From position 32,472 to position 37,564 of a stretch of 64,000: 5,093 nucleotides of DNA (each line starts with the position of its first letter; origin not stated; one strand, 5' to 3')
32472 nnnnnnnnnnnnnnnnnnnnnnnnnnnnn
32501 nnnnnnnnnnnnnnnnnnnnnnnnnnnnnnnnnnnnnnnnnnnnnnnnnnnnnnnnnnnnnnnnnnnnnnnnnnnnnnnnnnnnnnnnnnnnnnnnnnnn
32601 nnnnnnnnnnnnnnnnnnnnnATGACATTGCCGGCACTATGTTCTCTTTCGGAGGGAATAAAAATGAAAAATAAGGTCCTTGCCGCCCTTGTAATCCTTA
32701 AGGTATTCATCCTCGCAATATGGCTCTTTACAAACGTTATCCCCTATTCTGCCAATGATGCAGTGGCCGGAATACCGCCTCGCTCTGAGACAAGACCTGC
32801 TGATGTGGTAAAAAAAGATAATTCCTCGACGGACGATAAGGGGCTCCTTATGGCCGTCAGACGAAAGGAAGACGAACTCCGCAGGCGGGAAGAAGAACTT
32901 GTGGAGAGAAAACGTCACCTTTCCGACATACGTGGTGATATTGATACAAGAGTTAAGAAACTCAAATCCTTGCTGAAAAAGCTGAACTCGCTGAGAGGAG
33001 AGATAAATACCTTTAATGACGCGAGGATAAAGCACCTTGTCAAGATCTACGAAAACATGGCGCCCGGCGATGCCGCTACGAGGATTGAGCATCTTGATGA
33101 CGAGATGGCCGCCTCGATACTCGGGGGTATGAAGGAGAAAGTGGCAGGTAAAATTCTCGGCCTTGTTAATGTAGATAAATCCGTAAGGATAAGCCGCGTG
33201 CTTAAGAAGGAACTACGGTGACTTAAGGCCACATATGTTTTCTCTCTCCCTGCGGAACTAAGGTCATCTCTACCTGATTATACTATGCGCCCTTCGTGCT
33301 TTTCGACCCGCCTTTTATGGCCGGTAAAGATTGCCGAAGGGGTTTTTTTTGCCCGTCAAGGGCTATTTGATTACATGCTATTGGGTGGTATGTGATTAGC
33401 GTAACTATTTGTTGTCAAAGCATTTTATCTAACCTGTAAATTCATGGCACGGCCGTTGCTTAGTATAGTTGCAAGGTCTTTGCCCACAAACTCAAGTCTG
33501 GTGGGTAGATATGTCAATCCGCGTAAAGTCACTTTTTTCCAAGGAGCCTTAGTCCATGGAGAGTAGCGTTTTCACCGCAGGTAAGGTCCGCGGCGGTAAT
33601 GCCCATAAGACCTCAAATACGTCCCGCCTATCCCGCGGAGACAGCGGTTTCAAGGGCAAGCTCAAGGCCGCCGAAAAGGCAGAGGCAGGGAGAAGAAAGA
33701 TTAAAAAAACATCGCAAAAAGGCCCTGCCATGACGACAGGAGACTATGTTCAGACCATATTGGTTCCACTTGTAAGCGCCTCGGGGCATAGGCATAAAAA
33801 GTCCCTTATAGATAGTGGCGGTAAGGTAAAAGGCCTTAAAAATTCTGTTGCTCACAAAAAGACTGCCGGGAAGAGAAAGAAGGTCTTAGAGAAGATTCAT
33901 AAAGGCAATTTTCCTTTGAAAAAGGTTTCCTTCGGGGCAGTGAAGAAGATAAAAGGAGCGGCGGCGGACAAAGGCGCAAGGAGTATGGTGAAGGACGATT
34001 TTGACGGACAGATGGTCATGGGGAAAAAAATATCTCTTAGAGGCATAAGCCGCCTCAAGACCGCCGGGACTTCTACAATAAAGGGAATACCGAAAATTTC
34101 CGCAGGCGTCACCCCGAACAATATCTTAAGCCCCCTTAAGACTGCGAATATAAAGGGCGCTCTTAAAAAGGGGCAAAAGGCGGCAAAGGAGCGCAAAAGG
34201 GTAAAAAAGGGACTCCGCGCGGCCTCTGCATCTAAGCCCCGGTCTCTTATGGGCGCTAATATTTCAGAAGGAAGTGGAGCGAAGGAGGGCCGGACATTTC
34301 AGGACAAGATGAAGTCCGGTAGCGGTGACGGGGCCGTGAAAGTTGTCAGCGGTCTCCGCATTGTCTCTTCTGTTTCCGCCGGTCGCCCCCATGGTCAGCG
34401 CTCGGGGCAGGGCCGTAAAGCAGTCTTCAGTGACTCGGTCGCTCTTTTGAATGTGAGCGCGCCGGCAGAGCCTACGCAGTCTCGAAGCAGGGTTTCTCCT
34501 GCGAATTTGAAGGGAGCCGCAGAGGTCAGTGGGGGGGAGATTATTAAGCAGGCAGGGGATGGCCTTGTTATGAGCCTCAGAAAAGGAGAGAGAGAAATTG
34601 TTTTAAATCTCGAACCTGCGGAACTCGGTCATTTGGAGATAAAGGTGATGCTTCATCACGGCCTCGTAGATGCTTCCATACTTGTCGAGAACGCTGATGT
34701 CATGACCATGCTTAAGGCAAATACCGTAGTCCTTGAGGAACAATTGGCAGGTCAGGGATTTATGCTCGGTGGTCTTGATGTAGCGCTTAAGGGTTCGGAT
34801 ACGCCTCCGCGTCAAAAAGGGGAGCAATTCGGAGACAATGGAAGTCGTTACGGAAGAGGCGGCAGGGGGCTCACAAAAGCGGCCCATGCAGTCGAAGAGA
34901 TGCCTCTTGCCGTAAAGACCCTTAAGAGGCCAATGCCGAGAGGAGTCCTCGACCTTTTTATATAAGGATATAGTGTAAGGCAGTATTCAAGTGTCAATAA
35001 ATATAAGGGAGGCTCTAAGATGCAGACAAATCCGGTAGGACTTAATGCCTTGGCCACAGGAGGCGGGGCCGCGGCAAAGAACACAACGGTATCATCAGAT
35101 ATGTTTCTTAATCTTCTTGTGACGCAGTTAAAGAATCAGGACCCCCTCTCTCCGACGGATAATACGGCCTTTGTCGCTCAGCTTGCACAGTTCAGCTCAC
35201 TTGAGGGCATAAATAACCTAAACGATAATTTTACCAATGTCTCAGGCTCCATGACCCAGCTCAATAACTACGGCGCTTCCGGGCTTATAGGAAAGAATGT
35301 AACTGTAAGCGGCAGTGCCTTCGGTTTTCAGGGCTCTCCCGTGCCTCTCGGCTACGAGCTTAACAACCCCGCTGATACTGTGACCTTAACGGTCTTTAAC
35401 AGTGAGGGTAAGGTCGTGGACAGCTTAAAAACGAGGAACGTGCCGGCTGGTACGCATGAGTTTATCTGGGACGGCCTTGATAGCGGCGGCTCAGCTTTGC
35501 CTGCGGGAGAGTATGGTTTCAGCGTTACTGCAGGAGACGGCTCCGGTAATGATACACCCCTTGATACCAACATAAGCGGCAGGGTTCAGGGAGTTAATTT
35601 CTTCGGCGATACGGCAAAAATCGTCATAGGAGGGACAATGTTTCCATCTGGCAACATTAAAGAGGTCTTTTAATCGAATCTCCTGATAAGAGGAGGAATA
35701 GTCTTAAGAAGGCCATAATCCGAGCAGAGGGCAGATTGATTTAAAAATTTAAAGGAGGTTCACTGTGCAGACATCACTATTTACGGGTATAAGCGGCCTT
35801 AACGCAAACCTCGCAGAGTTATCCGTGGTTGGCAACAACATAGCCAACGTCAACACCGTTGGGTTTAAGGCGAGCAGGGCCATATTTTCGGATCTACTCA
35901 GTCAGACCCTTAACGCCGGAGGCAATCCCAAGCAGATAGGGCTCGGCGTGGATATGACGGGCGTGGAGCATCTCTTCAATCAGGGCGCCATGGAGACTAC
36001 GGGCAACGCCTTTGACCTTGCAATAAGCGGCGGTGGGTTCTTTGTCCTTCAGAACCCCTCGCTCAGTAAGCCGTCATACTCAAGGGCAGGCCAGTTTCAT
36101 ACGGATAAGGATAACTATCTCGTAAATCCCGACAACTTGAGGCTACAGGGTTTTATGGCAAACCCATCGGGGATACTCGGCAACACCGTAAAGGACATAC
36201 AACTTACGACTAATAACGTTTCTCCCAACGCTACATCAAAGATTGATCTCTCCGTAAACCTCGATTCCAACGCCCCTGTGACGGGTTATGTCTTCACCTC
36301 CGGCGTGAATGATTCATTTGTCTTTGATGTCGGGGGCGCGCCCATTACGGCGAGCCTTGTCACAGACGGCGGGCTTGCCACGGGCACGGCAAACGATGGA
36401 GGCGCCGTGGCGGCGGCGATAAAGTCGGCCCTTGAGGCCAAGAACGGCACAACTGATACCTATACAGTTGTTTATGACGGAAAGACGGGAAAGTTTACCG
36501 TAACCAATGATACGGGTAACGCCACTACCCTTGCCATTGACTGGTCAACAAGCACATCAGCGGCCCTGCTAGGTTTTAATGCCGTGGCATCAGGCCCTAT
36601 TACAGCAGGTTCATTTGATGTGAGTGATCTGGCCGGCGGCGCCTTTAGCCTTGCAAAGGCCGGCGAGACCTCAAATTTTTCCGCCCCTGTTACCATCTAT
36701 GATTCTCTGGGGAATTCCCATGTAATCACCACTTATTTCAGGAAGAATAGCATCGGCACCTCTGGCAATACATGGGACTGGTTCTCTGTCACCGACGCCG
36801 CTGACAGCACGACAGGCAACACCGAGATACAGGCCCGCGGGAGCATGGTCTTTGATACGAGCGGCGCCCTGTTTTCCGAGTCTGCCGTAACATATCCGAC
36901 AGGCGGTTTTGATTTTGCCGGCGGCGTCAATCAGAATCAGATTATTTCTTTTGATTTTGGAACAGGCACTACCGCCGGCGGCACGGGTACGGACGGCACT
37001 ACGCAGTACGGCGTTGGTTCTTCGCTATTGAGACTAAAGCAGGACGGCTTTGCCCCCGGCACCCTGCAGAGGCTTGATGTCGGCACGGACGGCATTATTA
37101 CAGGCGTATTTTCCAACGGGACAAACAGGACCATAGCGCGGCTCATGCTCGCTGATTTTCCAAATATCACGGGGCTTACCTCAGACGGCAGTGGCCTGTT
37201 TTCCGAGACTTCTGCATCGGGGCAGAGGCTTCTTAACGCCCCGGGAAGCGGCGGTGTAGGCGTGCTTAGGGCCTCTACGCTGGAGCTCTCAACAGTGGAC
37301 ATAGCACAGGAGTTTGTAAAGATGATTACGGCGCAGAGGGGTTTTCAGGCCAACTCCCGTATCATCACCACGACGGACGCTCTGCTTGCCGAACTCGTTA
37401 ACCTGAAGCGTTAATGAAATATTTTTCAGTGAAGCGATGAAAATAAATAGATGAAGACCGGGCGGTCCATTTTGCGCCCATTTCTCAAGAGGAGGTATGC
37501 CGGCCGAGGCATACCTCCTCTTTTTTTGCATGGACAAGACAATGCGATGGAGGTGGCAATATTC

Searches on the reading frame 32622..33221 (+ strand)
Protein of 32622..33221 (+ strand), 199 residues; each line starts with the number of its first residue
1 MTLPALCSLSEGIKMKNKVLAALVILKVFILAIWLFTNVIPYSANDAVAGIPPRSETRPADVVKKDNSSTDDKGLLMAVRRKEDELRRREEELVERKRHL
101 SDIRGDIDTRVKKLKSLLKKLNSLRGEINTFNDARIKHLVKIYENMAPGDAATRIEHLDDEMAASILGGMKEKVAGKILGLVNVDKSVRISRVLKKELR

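Call 14: search_protein_families(library=pfam, proteins=[window:32622-33221:+], max_evalue=0.001)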
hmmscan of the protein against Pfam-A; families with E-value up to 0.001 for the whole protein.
window:32622-33221:+ (199 aa): 1 family
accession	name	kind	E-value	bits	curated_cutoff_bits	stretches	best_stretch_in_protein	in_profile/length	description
PF03448.22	MgtE_N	-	0.00019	22.3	25.9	1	127-194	30-97/102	MgtE intracellular N domain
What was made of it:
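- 32622..33221 (+): FlbB/FlgY/MotE-type protein (TM helix + coiled coil + MgtE_N-like head), directly after fliJ. It is the candidate E-ring partner of the spoke. The likely true start is ATG 32664. Pfam MgtE_N E 1.9e-4 (call 14).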

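Call 49: search_protein_families(library=ncbifam, proteins=[window:32622-33221:+], max_evalue=0.01)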
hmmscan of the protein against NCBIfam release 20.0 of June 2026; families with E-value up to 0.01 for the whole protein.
window:32622-33221:+ (199 aa): 2 families
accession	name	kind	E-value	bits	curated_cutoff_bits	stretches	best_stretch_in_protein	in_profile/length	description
NF047368.1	collar_FlbB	equivalog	6.4e-09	35.9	110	1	22-170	8-159/193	periplasmic-type flagellar collar protein FlbB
NF045487.1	ASRP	equivalog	0.0021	16.8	300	1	77-133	341-397/593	archaea-specific SMC-related protein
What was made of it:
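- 32622..33221 (+): NCBIfam collar_FlbB E 6.4e-9, 35.9 bits, below the 110-bit cut-off (call 49).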

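Call 94: search_solved_structures(query=window:32661-33218:+, max_evalue=1)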
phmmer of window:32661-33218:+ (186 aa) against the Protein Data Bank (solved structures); distinct sequences matched with E-value up to 1: 2.
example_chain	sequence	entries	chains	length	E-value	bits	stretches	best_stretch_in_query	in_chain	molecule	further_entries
9w9h_B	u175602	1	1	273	0.0013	21.8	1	67-144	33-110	Kinesin-like protein KIF3B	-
9w9i_B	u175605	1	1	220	0.24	14.4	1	90-144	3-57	Kinesin-like protein KIF3B, N-terminally processed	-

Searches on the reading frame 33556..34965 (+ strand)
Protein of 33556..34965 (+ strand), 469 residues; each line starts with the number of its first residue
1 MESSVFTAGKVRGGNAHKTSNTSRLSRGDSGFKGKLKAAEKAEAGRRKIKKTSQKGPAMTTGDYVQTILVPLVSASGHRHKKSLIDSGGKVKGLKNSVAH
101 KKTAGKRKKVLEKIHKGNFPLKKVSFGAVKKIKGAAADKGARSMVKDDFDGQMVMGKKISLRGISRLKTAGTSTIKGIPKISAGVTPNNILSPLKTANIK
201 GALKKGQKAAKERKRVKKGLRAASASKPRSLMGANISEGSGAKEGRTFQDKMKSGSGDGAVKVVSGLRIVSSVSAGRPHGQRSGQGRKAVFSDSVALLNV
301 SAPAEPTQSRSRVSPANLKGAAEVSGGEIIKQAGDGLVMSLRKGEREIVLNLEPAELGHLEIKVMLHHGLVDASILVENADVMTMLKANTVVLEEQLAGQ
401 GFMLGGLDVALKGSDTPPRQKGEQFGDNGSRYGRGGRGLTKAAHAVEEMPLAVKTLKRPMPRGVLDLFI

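Call 14: search_protein_families(library=pfam, proteins=[window:33556-34965:+], max_evalue=0.001)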
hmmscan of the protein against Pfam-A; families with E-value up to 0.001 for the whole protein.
window:33556-34965:+ (469 aa): 1 family
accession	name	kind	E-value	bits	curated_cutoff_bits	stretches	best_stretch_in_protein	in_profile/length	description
PF02120.21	Flg_hook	-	2.1e-14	53.5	29.8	1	339-415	6-82/85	Flagellar hook-length control protein FliK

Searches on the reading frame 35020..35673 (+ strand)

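Call 86: search_protein_families(library=pfam, proteins=[window:35020-35673:+], max_evalue=0.00001)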
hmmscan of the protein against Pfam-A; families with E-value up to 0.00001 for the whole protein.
window:35020-35673:+ (217 aa): 3 families
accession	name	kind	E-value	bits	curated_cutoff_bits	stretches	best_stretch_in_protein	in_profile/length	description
PF03963.19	FlgD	-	1.8e-24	86.2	27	1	12-72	14-74/75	Flagellar hook capping protein - N-terminal region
PF13860.13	FlgD_ig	-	1.1e-19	70.6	27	1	103-174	7-78/79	FlgD Ig-like domain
PF13861.12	FLgD_tudor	-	2.8e-07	31.1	26.9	1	85-209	5-53/58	FlgD Tudor-like domain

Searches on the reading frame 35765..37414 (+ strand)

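Call 86: search_protein_families(library=pfam, proteins=[window:35765-37414:+], max_evalue=0.00001)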
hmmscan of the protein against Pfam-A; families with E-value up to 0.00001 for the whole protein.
window:35765-37414:+ (549 aa): 4 families
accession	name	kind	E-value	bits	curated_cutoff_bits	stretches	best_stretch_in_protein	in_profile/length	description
PF07559.19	FlgE_D2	-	6.1e-19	69.4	22.7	1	301-429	18-142/142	Flagellar basal body protein FlaE D2 domain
PF06429.18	Flg_bbr_C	-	2.8e-13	49.6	23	1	505-547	4-46/46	Flagellar basal body rod FlgEFG protein C-terminal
PF00460.25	Flg_bb_rod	-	1.2e-10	41.6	20.7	1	7-35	3-31/31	Flagella basal body rod protein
PF22692.1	LlgE_F_G_D1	-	2e-09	37.9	27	1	86-148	1-48/64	Flagellar hook protein FlgE/F/G D1 domain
